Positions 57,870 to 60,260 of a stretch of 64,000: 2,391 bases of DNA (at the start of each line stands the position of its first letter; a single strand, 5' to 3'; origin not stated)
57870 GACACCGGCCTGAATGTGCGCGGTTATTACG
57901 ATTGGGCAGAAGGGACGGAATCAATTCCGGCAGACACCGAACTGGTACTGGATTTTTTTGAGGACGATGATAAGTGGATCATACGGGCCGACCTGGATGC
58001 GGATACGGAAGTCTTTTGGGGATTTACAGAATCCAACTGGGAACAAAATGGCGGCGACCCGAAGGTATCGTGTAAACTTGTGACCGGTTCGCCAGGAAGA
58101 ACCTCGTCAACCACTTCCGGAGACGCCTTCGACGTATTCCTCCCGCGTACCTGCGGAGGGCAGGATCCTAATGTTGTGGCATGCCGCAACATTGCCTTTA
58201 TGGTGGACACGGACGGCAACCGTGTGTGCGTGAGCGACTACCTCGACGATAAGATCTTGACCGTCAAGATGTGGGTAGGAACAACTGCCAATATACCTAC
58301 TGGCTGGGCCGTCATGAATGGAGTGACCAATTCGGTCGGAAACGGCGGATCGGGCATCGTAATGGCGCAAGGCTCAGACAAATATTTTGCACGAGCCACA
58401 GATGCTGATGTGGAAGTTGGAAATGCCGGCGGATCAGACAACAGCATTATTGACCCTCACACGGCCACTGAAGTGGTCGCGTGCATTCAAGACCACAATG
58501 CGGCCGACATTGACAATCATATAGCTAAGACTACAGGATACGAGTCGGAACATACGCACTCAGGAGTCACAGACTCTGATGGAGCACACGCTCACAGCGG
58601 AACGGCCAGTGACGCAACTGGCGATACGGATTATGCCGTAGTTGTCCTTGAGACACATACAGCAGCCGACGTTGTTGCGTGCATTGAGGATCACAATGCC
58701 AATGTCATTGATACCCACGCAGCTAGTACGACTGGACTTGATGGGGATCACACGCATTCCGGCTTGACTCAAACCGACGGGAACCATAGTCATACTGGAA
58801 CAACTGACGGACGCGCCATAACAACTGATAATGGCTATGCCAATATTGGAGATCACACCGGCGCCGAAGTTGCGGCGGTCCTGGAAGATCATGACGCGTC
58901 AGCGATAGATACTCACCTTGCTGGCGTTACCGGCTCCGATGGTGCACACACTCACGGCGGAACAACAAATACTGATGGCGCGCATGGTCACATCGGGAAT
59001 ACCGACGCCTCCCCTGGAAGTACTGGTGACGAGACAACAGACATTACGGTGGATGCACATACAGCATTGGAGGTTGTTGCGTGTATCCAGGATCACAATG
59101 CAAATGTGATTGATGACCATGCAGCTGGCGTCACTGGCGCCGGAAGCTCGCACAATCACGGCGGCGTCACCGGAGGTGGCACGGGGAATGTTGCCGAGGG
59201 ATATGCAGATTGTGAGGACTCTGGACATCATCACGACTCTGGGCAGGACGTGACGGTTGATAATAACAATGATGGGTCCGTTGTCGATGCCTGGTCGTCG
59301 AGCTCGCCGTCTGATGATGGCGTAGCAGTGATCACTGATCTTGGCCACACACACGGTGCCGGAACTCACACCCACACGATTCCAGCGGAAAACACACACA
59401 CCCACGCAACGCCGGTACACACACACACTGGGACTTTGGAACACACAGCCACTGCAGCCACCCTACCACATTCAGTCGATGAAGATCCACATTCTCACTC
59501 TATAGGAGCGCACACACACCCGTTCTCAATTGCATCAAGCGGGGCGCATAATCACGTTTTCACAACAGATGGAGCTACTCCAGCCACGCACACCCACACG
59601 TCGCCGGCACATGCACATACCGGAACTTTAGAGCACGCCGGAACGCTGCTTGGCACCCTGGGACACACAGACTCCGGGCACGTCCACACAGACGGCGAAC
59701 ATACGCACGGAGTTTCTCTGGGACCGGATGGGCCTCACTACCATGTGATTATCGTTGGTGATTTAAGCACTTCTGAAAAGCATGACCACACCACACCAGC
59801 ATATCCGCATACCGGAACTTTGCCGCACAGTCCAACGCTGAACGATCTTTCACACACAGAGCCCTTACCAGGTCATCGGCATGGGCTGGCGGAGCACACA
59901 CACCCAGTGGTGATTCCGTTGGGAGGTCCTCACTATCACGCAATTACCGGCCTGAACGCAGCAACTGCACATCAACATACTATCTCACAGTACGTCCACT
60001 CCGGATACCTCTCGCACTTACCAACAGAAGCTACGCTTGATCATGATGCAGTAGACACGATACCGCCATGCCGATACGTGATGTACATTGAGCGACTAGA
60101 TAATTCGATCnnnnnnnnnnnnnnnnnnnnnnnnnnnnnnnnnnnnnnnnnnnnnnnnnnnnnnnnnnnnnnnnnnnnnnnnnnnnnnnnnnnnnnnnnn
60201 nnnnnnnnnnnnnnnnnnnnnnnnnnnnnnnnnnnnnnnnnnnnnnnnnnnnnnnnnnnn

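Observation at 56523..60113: Tail fiber with four ~65-aa tandem repeats and a THTH/HxH-rich C-terminus, directly preceded by a glycosyltransferase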

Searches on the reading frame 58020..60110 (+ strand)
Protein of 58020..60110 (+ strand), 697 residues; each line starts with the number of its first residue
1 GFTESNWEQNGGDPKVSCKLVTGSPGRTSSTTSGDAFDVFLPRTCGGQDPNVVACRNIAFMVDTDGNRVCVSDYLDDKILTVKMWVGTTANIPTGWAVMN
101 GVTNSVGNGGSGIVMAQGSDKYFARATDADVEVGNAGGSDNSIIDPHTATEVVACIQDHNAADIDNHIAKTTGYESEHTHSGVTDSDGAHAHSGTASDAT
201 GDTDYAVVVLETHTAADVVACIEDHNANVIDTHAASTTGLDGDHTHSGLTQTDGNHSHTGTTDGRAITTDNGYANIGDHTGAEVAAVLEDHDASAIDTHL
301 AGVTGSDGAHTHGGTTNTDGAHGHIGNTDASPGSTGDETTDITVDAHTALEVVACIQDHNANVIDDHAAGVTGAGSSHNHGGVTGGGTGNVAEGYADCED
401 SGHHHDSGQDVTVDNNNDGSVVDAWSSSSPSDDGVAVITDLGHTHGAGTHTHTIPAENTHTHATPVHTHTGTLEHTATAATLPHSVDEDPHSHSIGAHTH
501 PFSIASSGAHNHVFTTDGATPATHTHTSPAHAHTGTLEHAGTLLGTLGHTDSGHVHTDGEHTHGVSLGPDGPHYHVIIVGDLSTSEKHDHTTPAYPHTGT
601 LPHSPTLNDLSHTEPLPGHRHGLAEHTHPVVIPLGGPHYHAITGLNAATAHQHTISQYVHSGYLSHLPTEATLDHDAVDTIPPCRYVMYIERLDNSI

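Call 15: find_homologous_proteins(query=window:58323-60110:+, max_evalue=0.01)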
Query window:58323-60110:+ (596 aa): 1 proteins with E <= 0.01 among 8000 candidates.
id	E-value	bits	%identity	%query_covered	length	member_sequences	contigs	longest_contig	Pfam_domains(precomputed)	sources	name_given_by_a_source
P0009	1.2e-13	69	30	60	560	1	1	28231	-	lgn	-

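Call 20: search_protein_families(library=pfam, proteins=[P0009], max_evalue=10)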
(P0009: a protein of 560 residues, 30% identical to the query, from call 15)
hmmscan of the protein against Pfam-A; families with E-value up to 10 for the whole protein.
P0009 (560 aa): 1 family
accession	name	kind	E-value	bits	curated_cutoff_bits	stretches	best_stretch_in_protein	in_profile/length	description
PF01391.23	Collagen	-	0.42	10.8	27.2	1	301-348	7-53/60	Collagen triple helix repeat (20 copies)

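Call 24: find_encoding_contigs(protein=P0009, flank=10000, max_places=3)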
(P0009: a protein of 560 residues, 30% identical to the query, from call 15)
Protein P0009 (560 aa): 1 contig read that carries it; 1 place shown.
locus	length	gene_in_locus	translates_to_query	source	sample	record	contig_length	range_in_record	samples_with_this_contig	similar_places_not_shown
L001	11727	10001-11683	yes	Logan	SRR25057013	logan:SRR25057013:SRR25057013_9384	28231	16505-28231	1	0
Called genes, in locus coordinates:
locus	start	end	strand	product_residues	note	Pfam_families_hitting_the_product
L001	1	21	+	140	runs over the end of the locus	-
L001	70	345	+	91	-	-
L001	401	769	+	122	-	-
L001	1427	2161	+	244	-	-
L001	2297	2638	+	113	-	-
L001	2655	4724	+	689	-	-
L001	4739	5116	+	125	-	-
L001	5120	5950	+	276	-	-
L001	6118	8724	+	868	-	-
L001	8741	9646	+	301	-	-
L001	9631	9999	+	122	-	-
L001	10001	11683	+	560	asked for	-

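Call 28: search_protein_representatives(protein=window:58020-60110:+)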
Query: 697 residues. Proteins with E-value up to 0.001 (for the whole library): 207; up to 1e-10: 62; up to 1e-30: 9. The best 150 are listed.
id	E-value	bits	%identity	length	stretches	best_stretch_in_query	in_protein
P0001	0.0e+00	1535.6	100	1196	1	1-697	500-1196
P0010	1.2e-58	216.0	47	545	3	4-194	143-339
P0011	1.3e-51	192.7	48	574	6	3-148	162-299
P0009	2.0e-49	185.5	44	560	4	3-198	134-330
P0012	1.7e-48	182.4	47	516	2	2-137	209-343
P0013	7.7e-46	173.6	44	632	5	4-167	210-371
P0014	2.2e-40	155.6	44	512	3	5-198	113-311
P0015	6.9e-40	154.0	40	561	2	3-196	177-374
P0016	7.0e-34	134.1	42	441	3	1-196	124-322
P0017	2.4e-29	119.1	45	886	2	3-161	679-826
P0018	3.5e-27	111.9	42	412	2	5-262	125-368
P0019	4.0e-27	111.8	39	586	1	4-307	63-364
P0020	2.5e-25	105.9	46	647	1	1-155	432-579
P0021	1.3e-22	96.8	47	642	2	1-133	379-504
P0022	6.9e-21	91.2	47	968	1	1-161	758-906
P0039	2.0e-15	73.1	48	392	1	5-104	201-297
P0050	4.2e-13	65.4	42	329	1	7-140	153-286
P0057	3.0e-12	62.6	38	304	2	31-123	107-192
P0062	6.6e-12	61.5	37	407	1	7-269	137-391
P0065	2.3e-11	59.6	45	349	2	32-109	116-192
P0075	1.3e-09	53.9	38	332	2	5-123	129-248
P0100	4.5e-08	48.8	44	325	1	16-114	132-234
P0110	1.4e-07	47.1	44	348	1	34-123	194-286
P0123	8.0e-07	44.7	50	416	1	3-103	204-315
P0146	5.3e-06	42.0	36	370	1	33-139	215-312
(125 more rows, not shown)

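Call 35: search_solved_structures(query=A1, max_evalue=10, show_alignments=3)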
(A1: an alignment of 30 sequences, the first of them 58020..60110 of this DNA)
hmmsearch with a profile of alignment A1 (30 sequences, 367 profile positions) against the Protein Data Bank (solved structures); distinct sequences matched with E-value up to 10: 4.
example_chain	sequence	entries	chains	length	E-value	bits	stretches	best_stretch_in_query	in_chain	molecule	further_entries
9qgo_A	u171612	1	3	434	7.1e-14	55.2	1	187-359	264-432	Tail fiber protein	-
6ov6_A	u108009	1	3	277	2e-13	53.8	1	191-358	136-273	C24 PROTEIN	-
9nxk_A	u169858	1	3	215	4.8e-10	42.6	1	185-291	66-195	Tail fibers protein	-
8kec_A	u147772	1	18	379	0.0043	19.8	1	224-339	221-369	Long tail fiber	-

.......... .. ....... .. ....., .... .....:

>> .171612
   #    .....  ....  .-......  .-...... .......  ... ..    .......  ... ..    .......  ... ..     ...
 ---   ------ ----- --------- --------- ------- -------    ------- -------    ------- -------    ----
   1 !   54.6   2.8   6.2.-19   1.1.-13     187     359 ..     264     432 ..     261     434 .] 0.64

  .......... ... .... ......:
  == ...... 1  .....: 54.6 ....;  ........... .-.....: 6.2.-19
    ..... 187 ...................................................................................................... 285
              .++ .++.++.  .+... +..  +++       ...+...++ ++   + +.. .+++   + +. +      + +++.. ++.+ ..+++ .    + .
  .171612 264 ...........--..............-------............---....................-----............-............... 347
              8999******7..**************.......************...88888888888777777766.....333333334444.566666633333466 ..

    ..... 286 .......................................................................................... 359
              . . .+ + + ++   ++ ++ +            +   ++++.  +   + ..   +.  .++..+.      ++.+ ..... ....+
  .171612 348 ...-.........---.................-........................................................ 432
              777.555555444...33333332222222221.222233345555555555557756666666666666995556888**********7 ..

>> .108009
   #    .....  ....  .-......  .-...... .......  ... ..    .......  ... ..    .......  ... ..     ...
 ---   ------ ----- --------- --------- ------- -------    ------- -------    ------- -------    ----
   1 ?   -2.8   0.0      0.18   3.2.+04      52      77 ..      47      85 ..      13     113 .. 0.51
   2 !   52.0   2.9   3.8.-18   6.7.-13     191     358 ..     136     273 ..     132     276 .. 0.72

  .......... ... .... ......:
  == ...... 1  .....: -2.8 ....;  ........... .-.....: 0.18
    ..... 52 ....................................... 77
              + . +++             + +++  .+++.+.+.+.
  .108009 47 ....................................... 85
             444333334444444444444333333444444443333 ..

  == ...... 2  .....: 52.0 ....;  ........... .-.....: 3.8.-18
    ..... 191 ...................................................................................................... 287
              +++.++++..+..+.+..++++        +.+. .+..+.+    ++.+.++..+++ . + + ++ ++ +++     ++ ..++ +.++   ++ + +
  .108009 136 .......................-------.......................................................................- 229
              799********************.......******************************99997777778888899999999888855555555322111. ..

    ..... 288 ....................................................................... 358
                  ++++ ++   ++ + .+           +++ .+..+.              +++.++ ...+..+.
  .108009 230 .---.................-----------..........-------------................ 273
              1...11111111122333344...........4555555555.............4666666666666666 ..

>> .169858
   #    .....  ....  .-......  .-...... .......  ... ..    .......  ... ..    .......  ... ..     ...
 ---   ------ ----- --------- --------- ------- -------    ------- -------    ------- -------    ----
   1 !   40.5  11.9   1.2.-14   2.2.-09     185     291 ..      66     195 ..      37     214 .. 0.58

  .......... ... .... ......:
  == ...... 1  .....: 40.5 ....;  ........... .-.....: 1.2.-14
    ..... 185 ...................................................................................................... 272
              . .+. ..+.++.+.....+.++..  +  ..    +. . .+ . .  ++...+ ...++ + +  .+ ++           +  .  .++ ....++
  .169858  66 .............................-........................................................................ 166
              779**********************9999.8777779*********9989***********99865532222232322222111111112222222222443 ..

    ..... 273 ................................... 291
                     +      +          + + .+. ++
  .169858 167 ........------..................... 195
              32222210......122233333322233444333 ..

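Call 36: search_protein_families(library=pfam, alignment_id=A1, max_evalue=1)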
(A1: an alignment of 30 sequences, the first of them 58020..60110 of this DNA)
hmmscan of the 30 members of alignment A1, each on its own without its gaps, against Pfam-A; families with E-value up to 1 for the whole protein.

A. member 1, window:58020-60110:+ (697 aa): 1 family
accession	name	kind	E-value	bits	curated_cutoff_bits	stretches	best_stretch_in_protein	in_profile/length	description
PF02371.22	Transposase_20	-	0.15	12.9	21.3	0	213-265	13-65/87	Transposase IS116/IS110/IS902 family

B. families by the number of members that match (of 30 scanned): 11 families
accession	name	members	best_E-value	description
PF07484.17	Collar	11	0.00014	Phage Tail Collar Domain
PF04536.20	TPM_phosphatase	1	0.027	TPM domain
PF23549.1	Zn_ribbon_GRF_2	1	0.072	GRF-like zinc ribbon domain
PF02615.19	Ldh_2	1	0.074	Malate/L-lactate dehydrogenase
PF06397.17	Desulfoferrod_N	1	0.075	Desulfoferrodoxin, N-terminal domain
PF02371.22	Transposase_20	1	0.15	Transposase IS116/IS110/IS902 family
PF23255.1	DUF7070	1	0.32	Domain of unknown function (DUF7070)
PF01391.23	Collagen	1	0.42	Collagen triple helix repeat (20 copies)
PF06536.16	Av_adeno_fibre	1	0.53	Avian adenovirus fibre, N-terminal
PF16569.11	GramPos_pilinBB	1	0.68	Gram-positive pilin backbone subunit 2, Cna-B-like domain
PF12788.12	YmaF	1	1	YmaF family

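Call 45: find_encoding_contigs(protein=P0010, flank=8000, max_places=2)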
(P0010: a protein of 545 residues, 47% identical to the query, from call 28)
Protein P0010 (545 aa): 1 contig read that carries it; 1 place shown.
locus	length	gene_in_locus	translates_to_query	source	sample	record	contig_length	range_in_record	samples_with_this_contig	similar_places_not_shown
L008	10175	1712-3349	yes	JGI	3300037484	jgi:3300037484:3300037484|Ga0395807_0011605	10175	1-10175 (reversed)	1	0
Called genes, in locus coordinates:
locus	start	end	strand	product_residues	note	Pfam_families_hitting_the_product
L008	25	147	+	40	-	-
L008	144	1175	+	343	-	-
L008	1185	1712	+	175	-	-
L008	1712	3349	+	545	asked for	-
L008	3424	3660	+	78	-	-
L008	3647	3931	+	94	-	-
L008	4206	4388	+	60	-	-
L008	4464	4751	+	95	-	-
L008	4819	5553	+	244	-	-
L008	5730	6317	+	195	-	-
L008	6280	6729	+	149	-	-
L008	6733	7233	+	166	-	-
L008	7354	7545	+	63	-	-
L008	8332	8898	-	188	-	PF04448:DUF551 (weak)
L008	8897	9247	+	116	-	-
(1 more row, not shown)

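Call 46: predict_structure(alignment_id=A1)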
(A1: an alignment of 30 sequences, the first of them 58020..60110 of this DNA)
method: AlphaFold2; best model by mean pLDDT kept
length: 697 residues; sequences in the alignment: 30
mean_pLDDT: 49.5   pTM: 0.31
mean pLDDT of the five models: 49.5, 48.4, 48.1, 47.8, 46.0
residues with pLDDT >= 90: 59; 70-90: 58; 50-70: 85; < 50: 495
segments of 3 or more residues with pLDDT < 50: 119-123, 137-143, 166-180, 189-197, 201-213, 215-218, 220-412, 425-484, 486-489, 491-583, 587-604, 606-667
pLDDT, mean of each block of 10 residues (from residue 1): 89 90 86 95 67 88 94 75 87 89 91 69 53 52 58 65 49 42 46 42 38 48 43 37 37 36 37 38 38 42 37 39 39 40 36 36 37 37 36 36 41 55 44 39 35 39 40 37 43 37 38 42 38 35 33 37 40 41 42 40 42 39 36 38 39 37 48 53 65 87
secondary structure, 60 per line:
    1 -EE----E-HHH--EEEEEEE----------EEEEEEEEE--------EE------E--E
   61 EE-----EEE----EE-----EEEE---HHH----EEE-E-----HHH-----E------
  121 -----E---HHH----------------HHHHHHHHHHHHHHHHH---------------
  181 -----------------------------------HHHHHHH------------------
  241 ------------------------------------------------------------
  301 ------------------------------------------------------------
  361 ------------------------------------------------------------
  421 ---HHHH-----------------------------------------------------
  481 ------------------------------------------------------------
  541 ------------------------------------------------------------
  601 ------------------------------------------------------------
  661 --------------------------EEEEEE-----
elements in order (helices of 4 or more, strands of 3 or more residues): E15-21 E32-40 E60-62 E68-70 E82-85 E96-98 H149-165 H216-222 H424-427 E687-692

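Call 77: predict_structure(alignment_id=A3)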
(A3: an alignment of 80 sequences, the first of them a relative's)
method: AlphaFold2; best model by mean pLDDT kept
length: 441 residues; sequences in the alignment: 80
mean_pLDDT: 64.7   pTM: 0.52
mean pLDDT of the five models: 64.7, 64.4, 63.8, 63.0, 62.3
residues with pLDDT >= 90: 133; 70-90: 31; 50-70: 91; < 50: 186
segments of 3 or more residues with pLDDT < 50: 1-6, 30-38, 40-90, 92-113, 287-290, 295-305, 307-318, 322-332, 334-345, 347-356, 368-370, 374-376, 396-409, 411-413, 415-417
pLDDT, mean of each block of 10 residues (from residue 1): 46 70 61 45 47 42 41 37 40 45 46 60 98 97 95 97 94 98 96 97 97 97 96 72 76 91 71 60 50 49 43 41 44 45 44 44 48 52 51 49 45 51 80 97 80
secondary structure, 60 per line:
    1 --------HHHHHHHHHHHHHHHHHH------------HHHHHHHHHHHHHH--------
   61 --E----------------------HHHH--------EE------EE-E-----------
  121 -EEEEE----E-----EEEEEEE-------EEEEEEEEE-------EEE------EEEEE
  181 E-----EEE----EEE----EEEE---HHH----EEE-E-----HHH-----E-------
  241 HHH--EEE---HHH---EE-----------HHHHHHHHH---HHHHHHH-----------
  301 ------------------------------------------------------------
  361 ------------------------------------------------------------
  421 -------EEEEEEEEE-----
elements in order: H9-26 H39-52 H86-89 E122-126 E137-143 E151-159 E167-169 E176-181 E187-189 E194-196 E201-204 E215-217 E246-248 H271-279 H283-289 E428-436

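Call 83: fold_search(model_id=the predicted structure, library=pdb)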
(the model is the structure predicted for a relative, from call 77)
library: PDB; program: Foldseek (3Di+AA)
matches with E <= 10: 366; with E <= 0.001: 0
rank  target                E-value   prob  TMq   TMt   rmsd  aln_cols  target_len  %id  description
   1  2l55_MODEL_1_A        4.1e-02  0.91  0.12  0.46   5.9        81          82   10  Solution structure of the C-terminal domain of SilB from Cupriavidus metallidurans (released 2011-02-23)
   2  5vzj_H                4.1e-02  0.23  0.11  0.15  14.6       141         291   11  STRUCTURE OF A TWELVE COMPONENT MPP6-NUCLEAR RNA EXOSOME COMPLEX BOUND TO RNA (released 2017-08-02)
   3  4i7a_C                1.1e-01  0.92  0.12  0.54   9.6        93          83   13  GrpN pentameric microcompartment shell protein from Rhodospirillum rubrum (released 2013-05-01)
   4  3aqq_C                1.2e-01  0.75  0.11  0.38   5.6        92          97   12  Crystal structure of human CRHSP-24 (released 2010-12-22)
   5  1i94_L                1.2e-01  0.72  0.12  0.35  11.8       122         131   10  CRYSTAL STRUCTURES OF THE SMALL RIBOSOMAL SUBUNIT WITH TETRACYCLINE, EDEINE AND IF3 (released 2001-04-12)
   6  4dam_G                1.3e-01  0.41  0.12  0.35   6.9        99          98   12  Crystal structure of small single-stranded DNA-binding protein from Streptomyces coelicolor (released 2013-01-16)
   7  2z9h_C                1.4e-01  0.92  0.12  0.54   7.9        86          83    9  Ethanolamine utilization protein, EutN (released 2007-10-02)
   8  5yyu_D                1.4e-01  0.54  0.12  0.40   6.3        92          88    8  Crystal structure of Staphylococcus aureus single-stranded DNA-binding protein SsbB (released 2018-08-15)
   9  3j0d_I                1.5e-01  0.85  0.13  0.42  11.2       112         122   14  Models for the T. thermophilus ribosome recycling factor bound to the E. coli post-termination complex (released 2012-04-25)
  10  4hid_A                1.6e-01  0.63  0.11  0.29   8.9       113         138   11  Crystal Structure of Schizosaccharomyces pombe Pot1pC bound to ssDNA (GCTTACGGT) (released 2012-12-12)
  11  4hio_A                1.6e-01  0.63  0.11  0.29   8.7       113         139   11  Crystal Structure of Schizosaccharomyces pombe Pot1pC bound to ssDNA (GGTAACGGT) (released 2012-12-12)
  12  5yvq_A                1.7e-01  0.02  0.05  0.05  50.2       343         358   13  Complex of Mu phage tail fiber and its chaperone (released 2019-05-22)
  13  2hd3_I                1.9e-01  0.90  0.12  0.52   7.8        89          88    9  Crystal Structure of the Ethanolamine Utilization Protein EutN from Escherichia coli, NESG Target ER316 (released 2006-08-15)
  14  2z9h_F                1.9e-01  0.89  0.12  0.54   8.0        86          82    9  Ethanolamine utilization protein, EutN (released 2007-10-02)
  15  5xgt_B                1.9e-01  0.25  0.10  0.31   9.0       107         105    8  Crystal structure of the N-terminal domain of Staphylococcus aureus single-stranded DNA-binding protein SsbA at 1.82 a (released 2017-08-09)
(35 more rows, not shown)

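Call 84: find_related_loci(query=window:58020-60110:+, collection=viral_contigs, flank=6000)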
Query window:58020-60110:+ (697 aa) in viral_contigs; peptide patterns used: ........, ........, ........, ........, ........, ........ (x = any residue, [..] = any of these).
No stretch of DNA in the collection matches any of the patterns.
